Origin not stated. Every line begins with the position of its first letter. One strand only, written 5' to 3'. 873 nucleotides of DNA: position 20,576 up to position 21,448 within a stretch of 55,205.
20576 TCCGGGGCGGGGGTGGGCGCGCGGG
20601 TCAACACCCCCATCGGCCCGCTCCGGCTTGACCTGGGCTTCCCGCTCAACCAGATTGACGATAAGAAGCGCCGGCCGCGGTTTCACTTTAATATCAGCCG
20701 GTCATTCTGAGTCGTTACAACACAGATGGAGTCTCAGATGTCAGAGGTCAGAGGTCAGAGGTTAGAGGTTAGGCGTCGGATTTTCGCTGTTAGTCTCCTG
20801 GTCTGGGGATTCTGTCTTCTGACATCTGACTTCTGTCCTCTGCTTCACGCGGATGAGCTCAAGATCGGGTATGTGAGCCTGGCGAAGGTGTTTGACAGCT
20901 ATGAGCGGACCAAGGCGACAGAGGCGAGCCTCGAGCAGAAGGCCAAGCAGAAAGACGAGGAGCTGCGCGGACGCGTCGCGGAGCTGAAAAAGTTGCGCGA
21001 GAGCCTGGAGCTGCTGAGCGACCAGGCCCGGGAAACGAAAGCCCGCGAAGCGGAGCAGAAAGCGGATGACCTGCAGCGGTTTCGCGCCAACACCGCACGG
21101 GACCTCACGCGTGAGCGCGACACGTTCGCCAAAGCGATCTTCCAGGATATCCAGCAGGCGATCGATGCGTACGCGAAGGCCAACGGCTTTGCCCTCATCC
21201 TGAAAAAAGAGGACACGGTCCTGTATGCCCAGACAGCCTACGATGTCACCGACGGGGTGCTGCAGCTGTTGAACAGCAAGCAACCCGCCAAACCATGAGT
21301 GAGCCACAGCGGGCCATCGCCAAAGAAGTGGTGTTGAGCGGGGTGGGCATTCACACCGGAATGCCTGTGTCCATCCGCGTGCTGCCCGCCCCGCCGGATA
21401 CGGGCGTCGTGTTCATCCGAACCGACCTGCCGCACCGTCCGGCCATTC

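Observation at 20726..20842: A palindromic repeat is read in frame as the Skp signal peptide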

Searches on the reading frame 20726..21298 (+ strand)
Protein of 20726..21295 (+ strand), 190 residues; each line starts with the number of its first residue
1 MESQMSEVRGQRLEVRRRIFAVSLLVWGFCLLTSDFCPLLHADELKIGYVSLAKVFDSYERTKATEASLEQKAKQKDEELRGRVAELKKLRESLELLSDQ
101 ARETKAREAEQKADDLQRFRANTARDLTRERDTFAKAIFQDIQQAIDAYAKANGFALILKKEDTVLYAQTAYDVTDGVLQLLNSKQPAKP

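Call 10: find_homologous_proteins(query=window:20726-21295:+)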
Query window:20726-21295:+ (190 aa): 260 proteins with E <= 0.001 among 582 candidates; the best 120 are listed.
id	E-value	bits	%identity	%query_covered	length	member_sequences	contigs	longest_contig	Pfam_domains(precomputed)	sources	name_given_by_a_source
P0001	1.0e-111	388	100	98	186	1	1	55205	PF03938.20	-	-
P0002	1.4e-78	281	86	84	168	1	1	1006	PF03938.20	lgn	-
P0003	7.2e-77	275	85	82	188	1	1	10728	PF03938.20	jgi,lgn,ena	-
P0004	9.2e-71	255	74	91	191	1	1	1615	PF03938.20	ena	-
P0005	1.5e-60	222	61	98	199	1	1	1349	PF03938.20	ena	-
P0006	5.6e-59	217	60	99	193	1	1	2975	PF03938.20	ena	-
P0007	5.3e-58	214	58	97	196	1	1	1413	PF03938.20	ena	-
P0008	5.2e-57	210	59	95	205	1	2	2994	PF03938.20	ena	-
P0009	6.5e-57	210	65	84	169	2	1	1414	PF03938.20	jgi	-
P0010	1.0e-56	210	60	92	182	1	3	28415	PF03938.20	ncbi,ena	-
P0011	1.4e-56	209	59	98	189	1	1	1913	PF03938.20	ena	-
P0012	1.5e-56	209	56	95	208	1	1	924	PF03938.20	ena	-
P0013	4.4e-56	207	59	92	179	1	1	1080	PF03938.20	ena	-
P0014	4.7e-56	207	61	92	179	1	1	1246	PF03938.20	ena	-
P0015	1.3e-55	206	61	88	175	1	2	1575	PF03938.20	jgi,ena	-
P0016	2.1e-55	205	61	90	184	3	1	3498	PF03938.20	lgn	-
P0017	3.1e-55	205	61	88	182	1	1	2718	PF03938.20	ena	-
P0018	1.2e-54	203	58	92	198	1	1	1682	PF03938.20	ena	-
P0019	1.3e-54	203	59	95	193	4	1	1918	PF03938.20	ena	-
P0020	1.5e-54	202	60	89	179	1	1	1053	PF03938.20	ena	-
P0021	1.6e-54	202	59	97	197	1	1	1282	PF03938.20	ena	-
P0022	2.8e-54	202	57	93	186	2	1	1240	PF03938.20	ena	-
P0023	2.8e-54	202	59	95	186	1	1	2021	PF03938.20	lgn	-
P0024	4.2e-54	201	61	91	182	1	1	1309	PF03938.20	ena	-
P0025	4.5e-54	201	61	91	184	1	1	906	PF03938.20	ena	-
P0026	5.2e-54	201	60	87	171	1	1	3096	PF03938.20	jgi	jgi:outer membrane protein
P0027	5.4e-54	201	58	91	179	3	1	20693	PF03938.20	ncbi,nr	ncbi:MAG: hypothetical protein COV75_06370 [Candidatus Omnitrophica bacterium CG11_big_fil_rev_8_21_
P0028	5.6e-54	201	61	89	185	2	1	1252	PF03938.20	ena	-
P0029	5.6e-54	201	60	92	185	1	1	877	PF03938.20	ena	-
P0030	5.8e-54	201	61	92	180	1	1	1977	PF03938.20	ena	-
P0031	6.1e-54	201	59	93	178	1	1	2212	PF03938.20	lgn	-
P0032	9.0e-54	200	61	87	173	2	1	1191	PF03938.20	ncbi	-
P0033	9.3e-54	200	59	94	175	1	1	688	PF03938.20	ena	-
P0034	1.1e-53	200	59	88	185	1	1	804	PF03938.20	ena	-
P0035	1.2e-53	200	62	90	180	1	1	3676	PF03938.20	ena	-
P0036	1.8e-53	199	56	89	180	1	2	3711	PF03938.20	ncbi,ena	-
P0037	2.3e-53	199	61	87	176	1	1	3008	PF03938.20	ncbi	-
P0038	2.6e-53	198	61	85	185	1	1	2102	PF03938.20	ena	-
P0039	3.1e-53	198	63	81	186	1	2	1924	PF03938.20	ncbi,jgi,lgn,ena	-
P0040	6.7e-53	197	55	98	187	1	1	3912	PF03938.20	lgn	-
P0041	7.4e-53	197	60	84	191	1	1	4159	PF03938.20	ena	-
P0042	1.7e-52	196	57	95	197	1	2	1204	PF03938.20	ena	-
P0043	1.8e-52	196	57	90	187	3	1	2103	PF03938.20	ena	-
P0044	2.3e-52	195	54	94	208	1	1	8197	PF03938.20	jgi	jgi:outer membrane protein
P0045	2.5e-52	195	58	91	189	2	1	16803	PF03938.20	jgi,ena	-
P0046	3.2e-52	195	56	92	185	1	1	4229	PF03938.20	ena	-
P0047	3.2e-52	195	61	88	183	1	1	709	PF03938.20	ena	-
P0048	3.4e-52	195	57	94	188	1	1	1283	PF03938.20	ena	-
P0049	5.0e-52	194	59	84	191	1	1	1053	PF03938.20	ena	-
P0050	5.9e-52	194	62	84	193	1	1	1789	PF03938.20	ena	-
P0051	9.3e-52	193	58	93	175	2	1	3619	PF03938.20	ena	-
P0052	1.4e-51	193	57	91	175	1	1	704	PF03938.20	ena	-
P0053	1.6e-51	193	57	91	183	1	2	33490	PF03938.20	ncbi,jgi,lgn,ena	-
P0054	2.4e-51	192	57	90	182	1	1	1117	PF03938.20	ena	-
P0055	2.6e-51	192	58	89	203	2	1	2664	PF03938.20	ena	-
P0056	2.7e-51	192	52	99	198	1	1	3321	PF03938.20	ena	-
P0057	3.1e-51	192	62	78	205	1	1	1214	PF03938.20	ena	-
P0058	3.1e-51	192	62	81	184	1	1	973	PF03938.20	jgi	jgi:outer membrane protein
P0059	4.6e-51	191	57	95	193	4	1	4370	PF03938.20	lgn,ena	-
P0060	5.0e-51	191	55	99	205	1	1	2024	PF03938.20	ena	-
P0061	6.7e-51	191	56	87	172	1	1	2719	PF03938.20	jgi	jgi:outer membrane protein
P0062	8.1e-51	190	58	84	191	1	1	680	PF03938.20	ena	-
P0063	1.0e-50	190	56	97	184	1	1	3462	PF03938.20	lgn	-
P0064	1.0e-50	190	54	99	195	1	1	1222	PF03938.20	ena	-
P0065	1.1e-50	190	55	91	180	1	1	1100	PF03938.20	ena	-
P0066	1.3e-50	190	54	100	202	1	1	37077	PF03938.20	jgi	jgi:outer membrane protein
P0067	1.4e-50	190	56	91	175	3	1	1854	PF03938.20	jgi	jgi:outer membrane protein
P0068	1.7e-50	189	53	97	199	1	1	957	PF03938.20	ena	-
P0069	2.0e-50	189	54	99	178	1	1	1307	PF03938.20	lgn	-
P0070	2.3e-50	189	57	91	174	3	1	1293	PF03938.20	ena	-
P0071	2.5e-50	189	58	86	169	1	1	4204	PF03938.20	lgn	-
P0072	2.8e-50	189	57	91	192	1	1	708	PF03938.20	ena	-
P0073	3.4e-50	188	54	88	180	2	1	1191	PF03938.20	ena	-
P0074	3.9e-50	188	59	92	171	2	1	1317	PF03938.20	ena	-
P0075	4.5e-50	188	56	91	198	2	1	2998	PF03938.20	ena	-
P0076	4.6e-50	188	59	85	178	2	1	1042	PF03938.20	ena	-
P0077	6.6e-50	187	57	88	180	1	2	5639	PF03938.20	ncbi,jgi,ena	-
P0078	6.7e-50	187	55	87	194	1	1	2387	PF03938.20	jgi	jgi:outer membrane protein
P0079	7.7e-50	187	55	92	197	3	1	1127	PF03938.20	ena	-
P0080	8.4e-50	187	54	96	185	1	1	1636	PF03938.20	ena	-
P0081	8.9e-50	187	59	88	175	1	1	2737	PF03938.20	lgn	-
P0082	9.5e-50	187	54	88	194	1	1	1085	PF03938.20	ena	-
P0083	1.0e-49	187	59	87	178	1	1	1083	PF03938.20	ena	-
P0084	1.1e-49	187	55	92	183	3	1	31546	PF03938.20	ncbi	-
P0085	1.1e-49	187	54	87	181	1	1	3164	PF03938.20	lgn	-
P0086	1.2e-49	187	58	80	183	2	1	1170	PF03938.20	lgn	-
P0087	1.2e-49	187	62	81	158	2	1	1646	PF03938.20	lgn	-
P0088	1.2e-49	187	56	96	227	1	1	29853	PF03938.20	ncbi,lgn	-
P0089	1.3e-49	186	62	78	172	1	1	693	PF03938.20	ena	-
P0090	1.6e-49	186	55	95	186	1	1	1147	PF03938.20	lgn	-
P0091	1.7e-49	186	56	89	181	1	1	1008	PF03938.20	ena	-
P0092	1.7e-49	186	57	86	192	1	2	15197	PF03938.20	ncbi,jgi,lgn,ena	-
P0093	1.9e-49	186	55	93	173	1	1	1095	PF03938.20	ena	-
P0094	2.8e-49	185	60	84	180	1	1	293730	PF03938.20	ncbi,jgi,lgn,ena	-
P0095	3.2e-49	185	58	92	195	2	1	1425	PF03938.20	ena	-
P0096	3.5e-49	185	54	94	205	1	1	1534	PF03938.20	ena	-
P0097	3.8e-49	185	54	89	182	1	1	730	PF03938.20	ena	-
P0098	3.8e-49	185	55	93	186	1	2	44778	PF03938.20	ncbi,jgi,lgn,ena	-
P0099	4.0e-49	185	55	90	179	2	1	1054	PF03938.20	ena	-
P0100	4.3e-49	185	55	89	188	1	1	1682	PF03938.20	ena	-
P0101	4.7e-49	185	54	92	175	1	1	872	PF03938.20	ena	-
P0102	4.8e-49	185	55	85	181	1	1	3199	PF03938.20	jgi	-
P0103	8.1e-49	184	58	91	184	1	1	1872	PF03938.20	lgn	-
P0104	8.5e-49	184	60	83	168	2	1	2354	PF03938.20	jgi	-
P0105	9.3e-49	184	56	92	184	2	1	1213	PF03938.20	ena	-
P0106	2.0e-48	183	63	76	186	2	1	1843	PF03938.20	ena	-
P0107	2.1e-48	183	54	90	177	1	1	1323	PF03938.20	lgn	-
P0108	2.1e-48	182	63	75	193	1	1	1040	PF03938.20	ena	-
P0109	2.3e-48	182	55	86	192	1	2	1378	PF03938.20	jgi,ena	-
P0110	2.5e-48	182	65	77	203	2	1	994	PF03938.20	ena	-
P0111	3.1e-48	182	52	92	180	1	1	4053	PF03938.20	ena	-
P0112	3.3e-48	182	57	91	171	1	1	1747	PF03938.20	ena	-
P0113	3.8e-48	182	51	98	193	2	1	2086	PF03938.20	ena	-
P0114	4.8e-48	181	57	88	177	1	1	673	PF03938.20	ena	-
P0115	7.7e-48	181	56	86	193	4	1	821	PF03938.20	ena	-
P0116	7.9e-48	181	61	79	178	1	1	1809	PF03938.20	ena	-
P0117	8.3e-48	181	55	86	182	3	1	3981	PF03938.20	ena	-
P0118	1.1e-47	180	52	90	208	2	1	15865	PF03938.20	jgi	-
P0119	1.2e-47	180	58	84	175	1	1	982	PF03938.20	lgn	-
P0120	1.2e-47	180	52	100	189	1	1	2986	PF03938.20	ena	-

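Call 17: find_related_loci(query=A1, collection=genome_contigs, flank=10000)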
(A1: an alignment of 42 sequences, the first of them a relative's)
Query A1 (186 aa) in genome_contigs; peptide patterns used: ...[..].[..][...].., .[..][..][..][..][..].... (x = any residue, [..] = any of these).
210 stretches matched a pattern; 21 encode a relative of the query (tblastn E <= 1e-3); 21 distinct loci.
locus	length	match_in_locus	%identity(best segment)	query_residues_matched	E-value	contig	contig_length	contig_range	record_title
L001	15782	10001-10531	59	7-186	1e-63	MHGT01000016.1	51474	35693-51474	MAG: Omnitrophica WOR_2 bacterium RIFCSPHIGHO2_02_FULL_67_20 rifcsphigho2_02_scaffold_1906, whole genome shotgun sequenc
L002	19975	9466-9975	58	13-185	2e-61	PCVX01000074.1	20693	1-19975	MAG: Candidatus Omnitrophica bacterium CG11_big_fil_rev_8_21_14_0_20_63_9 CG11_8_21_14_0.20_scaffold_1415_c, whole genom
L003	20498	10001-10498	56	20-186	2e-59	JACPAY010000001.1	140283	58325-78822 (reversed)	MAG: Candidatus Omnitrophota bacterium isolate NC_groundwater_243_Ag_S-0.2um_69_17 S5_GD2017_2_S2_scaffold_187, whole ge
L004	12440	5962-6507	53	1-186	4e-57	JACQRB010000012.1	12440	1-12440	MAG: Candidatus Omnitrophota bacterium isolate NC_groundwater_1348_Ag_S-0.2um_64_53 S_p2_S4_coassembly_k141_820202, whol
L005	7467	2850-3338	56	18-181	4e-56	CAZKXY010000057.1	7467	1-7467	MAG TPA_asm: uncultured Planctomycetales bacterium isolate binchicken_co21_270 genome assembly, contig: NODE_10256_lengt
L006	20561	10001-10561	52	2-185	9e-55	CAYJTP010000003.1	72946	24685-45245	MAG TPA_asm: uncultured Planctomycetales bacterium isolate ERP125453_co1_410 genome assembly, contig: NODE_209_length_72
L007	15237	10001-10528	56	5-186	4e-55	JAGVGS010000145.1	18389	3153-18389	MAG: Candidatus Omnitrophota bacterium isolate DeMMO2_33 c_000000039768, whole genome shotgun sequence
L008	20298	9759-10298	54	1-179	6e-55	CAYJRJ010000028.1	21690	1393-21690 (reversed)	MAG TPA_asm: uncultured Planctomycetales bacterium isolate ERP125453_co1_43 genome assembly, contig: NODE_2287_length_21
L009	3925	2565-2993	62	38-181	1e-53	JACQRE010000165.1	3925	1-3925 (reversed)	MAG: Candidatus Omnitrophota bacterium isolate NC_groundwater_1351_Ag_S-0.2um_67_50 S_p2_S4_coassembly_k141_3683920, who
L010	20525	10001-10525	54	7-185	1e-52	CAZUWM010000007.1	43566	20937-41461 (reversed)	MAG TPA_asm: uncultured Planctomycetales bacterium isolate ERP125453_co1_95 genome assembly, contig: NODE_637_length_435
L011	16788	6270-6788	54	12-186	3e-52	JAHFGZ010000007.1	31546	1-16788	MAG: Candidatus Omnitrophota bacterium isolate nzgw327 NODE_1688_length_31547_cov_7.260326, whole genome shotgun sequenc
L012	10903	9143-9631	54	16-181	2e-51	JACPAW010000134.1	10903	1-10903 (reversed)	MAG: Candidatus Omnitrophota bacterium isolate NC_groundwater_241_Ag_S-0.2um_53_8 S5_GD2017_2_S2_scaffold_4528, whole ge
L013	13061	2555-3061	51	11-181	3e-51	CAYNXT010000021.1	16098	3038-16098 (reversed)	MAG TPA_asm: uncultured Planctomycetales bacterium isolate ERP125453_co1_54 genome assembly, contig: NODE_3730_length_16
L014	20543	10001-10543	51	7-185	1e-49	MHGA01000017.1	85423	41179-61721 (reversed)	MAG: Omnitrophica WOR_2 bacterium GWA2_63_20 gwa2_scaffold_2173, whole genome shotgun sequence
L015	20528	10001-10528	47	8-184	8e-50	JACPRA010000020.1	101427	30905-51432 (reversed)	MAG: Candidatus Omnitrophota bacterium isolate NC_groundwater_667_Ag_B-0.1um_66_59 B_1_S1_Biohub_coassembly_k141_2869547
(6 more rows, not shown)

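Call 22: find_encoding_contigs(protein=P0001, flank=10000, max_places=2)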
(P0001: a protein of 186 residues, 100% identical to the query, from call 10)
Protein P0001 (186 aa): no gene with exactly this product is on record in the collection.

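Call 26: find_related_loci(query=A1, collection=metagenome_contigs, flank=4000)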
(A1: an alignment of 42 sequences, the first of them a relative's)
Query A1 (186 aa) in metagenome_contigs; peptide patterns used: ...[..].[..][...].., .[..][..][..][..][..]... (x = any residue, [..] = any of these).
600 stretches matched a pattern (row limit reached: there are more); 36 encode a relative of the query (tblastn E <= 1e-3); 36 distinct loci.
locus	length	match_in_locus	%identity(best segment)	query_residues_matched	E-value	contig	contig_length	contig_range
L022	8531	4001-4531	59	7-186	7e-64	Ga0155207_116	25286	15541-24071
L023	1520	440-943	61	19-185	7e-66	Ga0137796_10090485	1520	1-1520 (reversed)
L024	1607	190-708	55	12-186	5e-63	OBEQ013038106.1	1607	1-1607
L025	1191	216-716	61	22-186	1e-64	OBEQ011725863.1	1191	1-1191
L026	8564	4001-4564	52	1-186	1e-57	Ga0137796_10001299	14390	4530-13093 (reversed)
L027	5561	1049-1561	57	15-186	3e-57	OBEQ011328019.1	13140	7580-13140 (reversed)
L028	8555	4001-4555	54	10-186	7e-57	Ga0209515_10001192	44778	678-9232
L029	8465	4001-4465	62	26-178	3e-56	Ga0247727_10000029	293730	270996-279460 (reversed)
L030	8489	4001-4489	56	18-181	2e-56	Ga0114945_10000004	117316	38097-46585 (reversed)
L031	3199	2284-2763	55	26-186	6e-56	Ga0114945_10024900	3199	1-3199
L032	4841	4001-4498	57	18-181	6e-56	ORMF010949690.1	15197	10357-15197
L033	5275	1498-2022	54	6-186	3e-55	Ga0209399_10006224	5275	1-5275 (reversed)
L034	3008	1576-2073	61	21-186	8e-54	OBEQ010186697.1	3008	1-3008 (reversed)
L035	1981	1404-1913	52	15-185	2e-54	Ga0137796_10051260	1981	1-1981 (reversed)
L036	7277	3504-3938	58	36-181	2e-53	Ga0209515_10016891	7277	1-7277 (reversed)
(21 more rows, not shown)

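Call 30: search_protein_families(library=pfam, proteins=[window:20738-21298:+])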
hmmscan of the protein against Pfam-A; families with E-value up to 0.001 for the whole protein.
window:20738-21298:+ (186 aa): 1 family
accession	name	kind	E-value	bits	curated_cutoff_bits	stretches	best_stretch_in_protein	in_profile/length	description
PF03938.19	OmpH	-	2.7e-27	96.1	32.4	1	42-178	1-141/141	Outer membrane protein (OmpH-like)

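Call 34: find_encoding_contigs(protein=P0003, flank=6000, max_places=2)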
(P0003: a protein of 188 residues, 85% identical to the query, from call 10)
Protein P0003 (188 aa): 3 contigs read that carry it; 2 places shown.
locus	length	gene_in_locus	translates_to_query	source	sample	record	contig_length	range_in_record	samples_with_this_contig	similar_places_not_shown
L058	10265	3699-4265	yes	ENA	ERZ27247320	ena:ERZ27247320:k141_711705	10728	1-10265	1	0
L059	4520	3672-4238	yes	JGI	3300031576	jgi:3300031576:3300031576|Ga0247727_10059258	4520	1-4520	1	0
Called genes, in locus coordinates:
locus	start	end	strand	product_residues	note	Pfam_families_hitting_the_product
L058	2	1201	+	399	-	?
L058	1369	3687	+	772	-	PF07244:POTRA, PF08478:POTRA_1 (faint), PF08479:POTRA_2 (faint), PF25282:POTRA1_3_Toc75 (faint), PF07244:POTRA, PF01103:Omp85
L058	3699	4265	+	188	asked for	PF03938:OmpH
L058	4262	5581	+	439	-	PF03331:LpxC, PF07977:FabA, PF22817:ApeP-like (weak), PF22818:ApeI-like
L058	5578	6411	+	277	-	PF25087:GMPPB_C (faint), PF00132:Hexapep (weak), PF25084:LbH_EIF2B (faint), PF00132:Hexapep, PF13720:Acetyltransf_11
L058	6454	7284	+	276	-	PF17930:LpxI_N, PF06230:LpxI_C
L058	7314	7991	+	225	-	PF01694:Rhomboid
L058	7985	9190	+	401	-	PF05958:tRNA_U5-meth_tr, PF13847:Methyltransf_31 (weak), PF09445:Methyltransf_15, PF13649:Methyltransf_25 (weak)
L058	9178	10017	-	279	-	PF00459:Inositol_P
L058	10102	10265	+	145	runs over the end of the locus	PF00672:HAMP (weak)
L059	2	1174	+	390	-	?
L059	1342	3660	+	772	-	PF07244:POTRA, PF08478:POTRA_1 (faint), PF08479:POTRA_2 (faint), PF25282:POTRA1_3_Toc75 (faint), PF07244:POTRA, PF01103:Omp85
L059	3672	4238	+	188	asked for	PF03938:OmpH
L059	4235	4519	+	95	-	?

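Call 35: find_encoding_contigs(protein=P0002, flank=1500, max_places=2)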
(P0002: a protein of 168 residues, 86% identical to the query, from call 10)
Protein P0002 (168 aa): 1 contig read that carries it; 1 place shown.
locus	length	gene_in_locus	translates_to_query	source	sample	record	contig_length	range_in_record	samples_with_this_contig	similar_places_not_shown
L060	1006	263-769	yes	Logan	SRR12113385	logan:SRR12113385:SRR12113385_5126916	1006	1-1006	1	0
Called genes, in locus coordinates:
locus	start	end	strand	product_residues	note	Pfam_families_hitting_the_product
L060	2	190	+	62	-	?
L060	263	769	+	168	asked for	PF03938:OmpH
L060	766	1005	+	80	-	?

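Call 36: find_encoding_contigs(protein=P0004, flank=1500, max_places=2)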
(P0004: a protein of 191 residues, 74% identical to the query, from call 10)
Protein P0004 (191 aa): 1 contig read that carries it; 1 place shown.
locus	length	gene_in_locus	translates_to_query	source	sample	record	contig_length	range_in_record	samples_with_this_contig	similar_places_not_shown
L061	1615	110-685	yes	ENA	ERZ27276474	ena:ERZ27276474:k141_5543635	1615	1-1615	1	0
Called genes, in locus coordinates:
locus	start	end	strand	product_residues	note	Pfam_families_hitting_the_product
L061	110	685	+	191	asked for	PF03938:OmpH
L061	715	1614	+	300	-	?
